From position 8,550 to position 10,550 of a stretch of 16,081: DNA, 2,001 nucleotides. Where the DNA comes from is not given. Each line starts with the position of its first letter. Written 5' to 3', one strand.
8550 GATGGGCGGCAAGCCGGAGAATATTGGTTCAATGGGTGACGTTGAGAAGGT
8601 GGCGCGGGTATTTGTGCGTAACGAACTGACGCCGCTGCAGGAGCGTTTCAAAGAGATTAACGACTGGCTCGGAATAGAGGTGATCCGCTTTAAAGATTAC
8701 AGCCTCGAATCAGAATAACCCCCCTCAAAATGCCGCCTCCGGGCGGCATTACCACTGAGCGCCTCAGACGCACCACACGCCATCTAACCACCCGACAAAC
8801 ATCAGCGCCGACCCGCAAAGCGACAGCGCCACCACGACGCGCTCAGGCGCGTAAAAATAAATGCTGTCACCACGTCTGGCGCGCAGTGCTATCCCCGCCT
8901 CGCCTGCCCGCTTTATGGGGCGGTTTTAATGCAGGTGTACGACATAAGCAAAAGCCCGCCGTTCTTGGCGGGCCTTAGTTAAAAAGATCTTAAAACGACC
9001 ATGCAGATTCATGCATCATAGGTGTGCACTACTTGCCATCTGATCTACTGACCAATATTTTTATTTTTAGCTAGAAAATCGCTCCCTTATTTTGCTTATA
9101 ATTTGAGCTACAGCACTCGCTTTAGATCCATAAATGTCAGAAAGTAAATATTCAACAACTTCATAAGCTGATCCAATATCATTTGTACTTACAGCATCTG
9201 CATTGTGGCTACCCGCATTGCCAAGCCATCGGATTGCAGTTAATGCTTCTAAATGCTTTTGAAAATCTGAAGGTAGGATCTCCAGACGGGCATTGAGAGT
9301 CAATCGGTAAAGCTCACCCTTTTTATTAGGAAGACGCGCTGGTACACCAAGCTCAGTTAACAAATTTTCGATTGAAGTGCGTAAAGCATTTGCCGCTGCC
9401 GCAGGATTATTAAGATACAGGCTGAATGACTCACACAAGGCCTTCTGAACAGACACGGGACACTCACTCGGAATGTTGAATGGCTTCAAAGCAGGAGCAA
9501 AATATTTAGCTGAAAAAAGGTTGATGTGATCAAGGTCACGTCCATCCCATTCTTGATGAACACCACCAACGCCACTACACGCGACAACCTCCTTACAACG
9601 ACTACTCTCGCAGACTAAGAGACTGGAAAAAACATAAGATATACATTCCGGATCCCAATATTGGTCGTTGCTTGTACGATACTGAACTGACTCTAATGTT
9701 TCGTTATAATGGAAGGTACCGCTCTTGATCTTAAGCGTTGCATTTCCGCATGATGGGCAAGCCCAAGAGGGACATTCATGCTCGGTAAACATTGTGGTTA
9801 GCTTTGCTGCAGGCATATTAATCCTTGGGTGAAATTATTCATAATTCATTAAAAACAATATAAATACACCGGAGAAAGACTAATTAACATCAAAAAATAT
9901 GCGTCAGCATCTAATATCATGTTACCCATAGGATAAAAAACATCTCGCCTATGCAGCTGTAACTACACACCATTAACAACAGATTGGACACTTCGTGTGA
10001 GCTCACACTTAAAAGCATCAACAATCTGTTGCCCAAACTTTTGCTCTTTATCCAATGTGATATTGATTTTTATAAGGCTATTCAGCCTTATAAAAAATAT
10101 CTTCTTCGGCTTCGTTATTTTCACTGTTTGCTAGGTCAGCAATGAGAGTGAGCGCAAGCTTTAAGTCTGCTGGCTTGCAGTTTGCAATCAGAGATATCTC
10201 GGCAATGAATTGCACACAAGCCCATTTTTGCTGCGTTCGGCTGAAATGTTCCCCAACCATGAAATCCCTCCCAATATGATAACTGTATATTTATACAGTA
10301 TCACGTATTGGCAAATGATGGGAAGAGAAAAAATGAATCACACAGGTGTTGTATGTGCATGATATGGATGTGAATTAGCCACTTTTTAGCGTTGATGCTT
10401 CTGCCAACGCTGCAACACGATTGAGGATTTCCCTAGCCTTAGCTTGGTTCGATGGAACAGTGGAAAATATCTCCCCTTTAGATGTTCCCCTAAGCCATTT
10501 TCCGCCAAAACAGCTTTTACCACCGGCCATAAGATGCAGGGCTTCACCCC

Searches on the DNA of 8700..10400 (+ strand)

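Call 8: search_dna_similar(query=window:9817-10077:+, collection=phages, mode=distant, max_rows=40)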
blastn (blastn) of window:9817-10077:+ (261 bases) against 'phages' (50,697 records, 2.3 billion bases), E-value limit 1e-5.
Records with a match: 5; places in all: 5; records where one place covers at least 80% of the query: 0.
Best place of each record, by identity: 90-95% 4; 80-90% 1.
By first word of the organism name: Salmonella 3; Escherichia 1; Klebsiella 1.
By host as written in the record: Salmonella sp. 3; Escherichia coli 1; Klebsiella pneumoniae 1.
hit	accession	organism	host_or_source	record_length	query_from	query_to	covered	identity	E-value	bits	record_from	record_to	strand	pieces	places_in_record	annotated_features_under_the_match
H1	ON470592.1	Escherichia phage vB_EcoM-613R3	Escherichia coli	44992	195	259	25%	89.2%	7e-15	87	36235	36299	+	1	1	DNA-damage-inducible protein I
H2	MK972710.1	Salmonella phage SI22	Salmonella sp.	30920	223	259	14%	94.6%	9e-7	59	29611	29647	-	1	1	DinI family protein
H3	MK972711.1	Salmonella phage SW9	Salmonella sp.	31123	223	259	14%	94.6%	9e-7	59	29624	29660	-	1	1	DinI family protein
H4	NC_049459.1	Salmonella phage SW9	Salmonella sp.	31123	223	259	14%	94.6%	9e-7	59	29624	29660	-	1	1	RecA filament binding protein DinI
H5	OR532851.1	Klebsiella phage RCIP0057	Klebsiella pneumoniae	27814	223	259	14%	94.6%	9e-7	59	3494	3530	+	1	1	tum: SOS operon TUM protein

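Call 12: search_dna_similar(query=window:9000-10400:+, collection=ecoli_genomes, mode=near, max_rows=40, rows=spread)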
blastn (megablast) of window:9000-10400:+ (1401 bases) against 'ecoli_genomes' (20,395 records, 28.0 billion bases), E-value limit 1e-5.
Records with a match: 1; places in all: 1; records where one place covers at least 80% of the query: 0.
Genomes with a match: 1 of 5426; with a place that covers at least 80% of the query: 0. Places per genome that has any: lowest 1, median 1, highest 1. On chromosomes: 1 places; on plasmids: 0.
Best place of each record, by identity: 90-95% 1.
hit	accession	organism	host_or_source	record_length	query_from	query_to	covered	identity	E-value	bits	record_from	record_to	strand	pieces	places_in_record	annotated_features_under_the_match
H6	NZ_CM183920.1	Escherichia coli strain GMM060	Homo sapiens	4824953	1040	1378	24%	90.6%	5e-122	448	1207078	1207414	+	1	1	hypothetical protein | DinI family protein | replication endonuclease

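Call 13: get_annotated_region(hit=H6, flank=3000)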
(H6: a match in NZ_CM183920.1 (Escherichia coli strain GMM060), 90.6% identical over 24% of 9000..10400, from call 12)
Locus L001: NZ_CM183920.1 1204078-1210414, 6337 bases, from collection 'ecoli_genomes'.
description: Escherichia coli strain GMM060 chromosome, whole genome shotgun sequence
organism: Escherichia coli strain GMM060 (NCBI taxid 562)
replicon: chromosome; assembly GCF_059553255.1
host: Homo sapiens; source: -; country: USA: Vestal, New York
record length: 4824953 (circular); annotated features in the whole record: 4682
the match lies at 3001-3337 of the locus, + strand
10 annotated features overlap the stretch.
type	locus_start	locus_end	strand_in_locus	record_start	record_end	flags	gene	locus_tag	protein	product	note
CDS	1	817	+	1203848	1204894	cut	-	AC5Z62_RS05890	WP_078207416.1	phage portal protein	-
CDS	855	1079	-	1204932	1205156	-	-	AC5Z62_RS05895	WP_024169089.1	DUF2188 domain-containing protein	-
CDS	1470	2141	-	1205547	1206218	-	-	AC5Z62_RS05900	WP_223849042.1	hypothetical protein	-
CDS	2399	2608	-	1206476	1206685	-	-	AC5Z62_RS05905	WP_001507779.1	hypothetical protein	-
CDS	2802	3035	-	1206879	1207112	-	-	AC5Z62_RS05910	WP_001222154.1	DinI family protein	-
CDS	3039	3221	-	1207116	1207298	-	-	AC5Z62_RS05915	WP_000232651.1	hypothetical protein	-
CDS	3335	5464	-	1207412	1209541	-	-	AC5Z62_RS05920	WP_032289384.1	replication endonuclease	-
CDS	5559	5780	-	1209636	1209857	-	-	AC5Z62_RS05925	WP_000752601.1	TraR/DksA family transcriptional regulator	-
CDS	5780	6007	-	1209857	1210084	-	-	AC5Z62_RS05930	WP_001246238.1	DUF2732 domain-containing protein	-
CDS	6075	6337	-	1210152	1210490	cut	-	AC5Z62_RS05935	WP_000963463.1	DUF5347 domain-containing protein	-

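Call 14: get_annotated_region(hit=H1, flank=2500)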
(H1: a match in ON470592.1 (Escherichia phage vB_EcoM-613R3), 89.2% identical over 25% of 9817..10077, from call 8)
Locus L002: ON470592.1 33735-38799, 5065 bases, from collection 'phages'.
description: Escherichia phage vB_EcoM-613R3, partial genome.
organism: Escherichia phage vB_EcoM-613R3 (NCBI taxid 2946085)
taxonomy: Viruses; Duplodnaviria; Heunggongvirae; Uroviricota; Caudoviricetes; Peduoviridae
host: Escherichia coli; source: -; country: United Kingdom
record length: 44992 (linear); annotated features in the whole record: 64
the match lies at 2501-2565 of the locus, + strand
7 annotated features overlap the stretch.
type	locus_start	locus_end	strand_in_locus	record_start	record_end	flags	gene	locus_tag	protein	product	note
CDS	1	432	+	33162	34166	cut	-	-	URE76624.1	hypothetical protein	-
CDS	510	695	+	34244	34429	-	-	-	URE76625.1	hypothetical protein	-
CDS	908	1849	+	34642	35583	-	-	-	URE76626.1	hypothetical protein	-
CDS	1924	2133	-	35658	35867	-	-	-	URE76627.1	hypothetical protein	-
CDS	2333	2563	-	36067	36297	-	-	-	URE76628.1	DNA-damage-inducible protein I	-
CDS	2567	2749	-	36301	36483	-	-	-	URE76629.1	UV induction of prophage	-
CDS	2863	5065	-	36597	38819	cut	-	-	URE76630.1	replication protein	replication protein GpA, endonuclease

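Call 21: search_rna_families(source=window, start=8700, end=10400, threshold=evalue, max_evalue=10)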
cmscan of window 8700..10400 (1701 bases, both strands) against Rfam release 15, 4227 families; matches with E-value up to 10: 8.
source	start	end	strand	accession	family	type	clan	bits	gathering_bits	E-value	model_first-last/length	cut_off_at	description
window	10247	10331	-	RF03609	mir-5470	Gene; miRNA;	-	20.6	98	0.44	1-81/81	no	mir-5470 microRNA precursor family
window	9496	9557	-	RF01771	rnk_leader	Cis-reg; leader;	-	18.3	50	5.8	1-109/109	no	Enterobacteria rnk leader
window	8890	8980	+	RF01772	rnk_pseudo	Cis-reg; leader;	-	17.3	55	7.3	1-108/108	no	Pseudomonas rnk leader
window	8901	8979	+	RF02450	ncr1175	Gene; sRNA;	-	17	60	5.6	1-110/110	no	Bacillus sRNA ncr1175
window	8946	9024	-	RF00513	Trp_leader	Cis-reg; leader;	-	16.9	41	3.3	1-100/100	no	Tryptophan operon leader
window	8939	9172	-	RF00125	IS128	Gene; sRNA;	-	16.2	80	2.4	1-209/209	no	IS128 RNA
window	8738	8795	-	RF01630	ceN40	Gene; snRNA; snoRNA; CD-box;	-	13.9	35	4.6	1-123/123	no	Nematode snoRNA ceN40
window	10061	10103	-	RF00231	SCARNA13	Gene; snRNA; snoRNA; scaRNA;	-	13.5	49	1.1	219-263/275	no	Small Cajal body specific RNA 13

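Call 42: search_dna_similar(query=window:9940-10080:-, collection=ecoli_genomes, mode=distant, max_rows=30, max_evalue=0.001)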
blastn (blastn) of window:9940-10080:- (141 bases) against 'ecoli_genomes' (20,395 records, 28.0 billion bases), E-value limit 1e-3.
Records with a match: 61; places in all: 61; records where one place covers at least 80% of the query: 0.
Genomes with a match: 61 of 5426; with a place that covers at least 80% of the query: 0. Places per genome that has any: lowest 1, median 1, highest 1. On chromosomes: 61 places; on plasmids: 0.
Best place of each record, by identity: 90-95% 32; 80-90% 28; 60-80% 1.
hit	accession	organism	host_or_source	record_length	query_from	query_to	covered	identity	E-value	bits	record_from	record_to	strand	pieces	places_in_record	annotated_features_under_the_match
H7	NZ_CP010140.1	Escherichia coli strain D3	dog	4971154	6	86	57%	84.0%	1e-14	89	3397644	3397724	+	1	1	DinI-like family protein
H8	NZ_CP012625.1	Escherichia coli strain SF-468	Homo sapiens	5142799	6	86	57%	84.0%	1e-14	89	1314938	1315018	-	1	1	DinI-like family protein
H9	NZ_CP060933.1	Escherichia coli strain EC12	Homo sapiens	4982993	6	86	57%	84.0%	1e-14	89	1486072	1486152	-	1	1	DinI-like family protein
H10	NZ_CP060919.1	Escherichia coli strain EC15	Homo sapiens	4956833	6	86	57%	84.0%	1e-14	89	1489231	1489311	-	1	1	DinI-like family protein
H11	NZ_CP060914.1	Escherichia coli strain EC18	Homo sapiens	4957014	6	86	57%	84.0%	1e-14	89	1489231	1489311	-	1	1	DinI-like family protein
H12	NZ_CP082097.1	Escherichia coli strain MS15052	Homo sapiens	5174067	6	86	57%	84.0%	1e-14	89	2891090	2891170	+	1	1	DinI-like family protein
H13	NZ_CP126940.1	Escherichia coli O2:K1:H7 strain APEC E18055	Gallus gallus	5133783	6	86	57%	84.0%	1e-14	89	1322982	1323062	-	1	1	DinI-like family protein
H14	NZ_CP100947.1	Escherichia coli strain ET490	Hoplobatrachus rugulosus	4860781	6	86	57%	84.0%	1e-14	89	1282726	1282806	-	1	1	DinI-like family protein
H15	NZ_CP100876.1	Escherichia coli strain ET979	Hoplobatrachus rugulosus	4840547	6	86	57%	84.0%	1e-14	89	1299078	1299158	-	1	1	DinI-like family protein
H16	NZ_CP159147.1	Escherichia coli strain 10035004-3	Homo sapiens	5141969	6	86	57%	84.0%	1e-14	89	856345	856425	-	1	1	DinI-like family protein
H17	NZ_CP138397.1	Escherichia coli strain 81EVA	Homo sapiens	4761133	6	86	57%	84.0%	1e-14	89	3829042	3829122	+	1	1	DinI-like family protein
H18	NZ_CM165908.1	Escherichia coli strain N56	Homo sapiens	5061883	6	86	57%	84.0%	1e-14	89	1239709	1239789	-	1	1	DinI-like family protein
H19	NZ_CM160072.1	Escherichia coli strain GPEC128-620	chicken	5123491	6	86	57%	84.0%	1e-14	89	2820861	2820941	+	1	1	DinI-like family protein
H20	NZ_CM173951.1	Escherichia coli strain E66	Homo sapiens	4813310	6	86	57%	84.0%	1e-14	89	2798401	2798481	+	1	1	DinI-like family protein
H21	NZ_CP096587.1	Escherichia coli strain EC6622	Homo sapiens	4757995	6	86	57%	82.7%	1e-13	84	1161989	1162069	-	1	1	DinI-like family protein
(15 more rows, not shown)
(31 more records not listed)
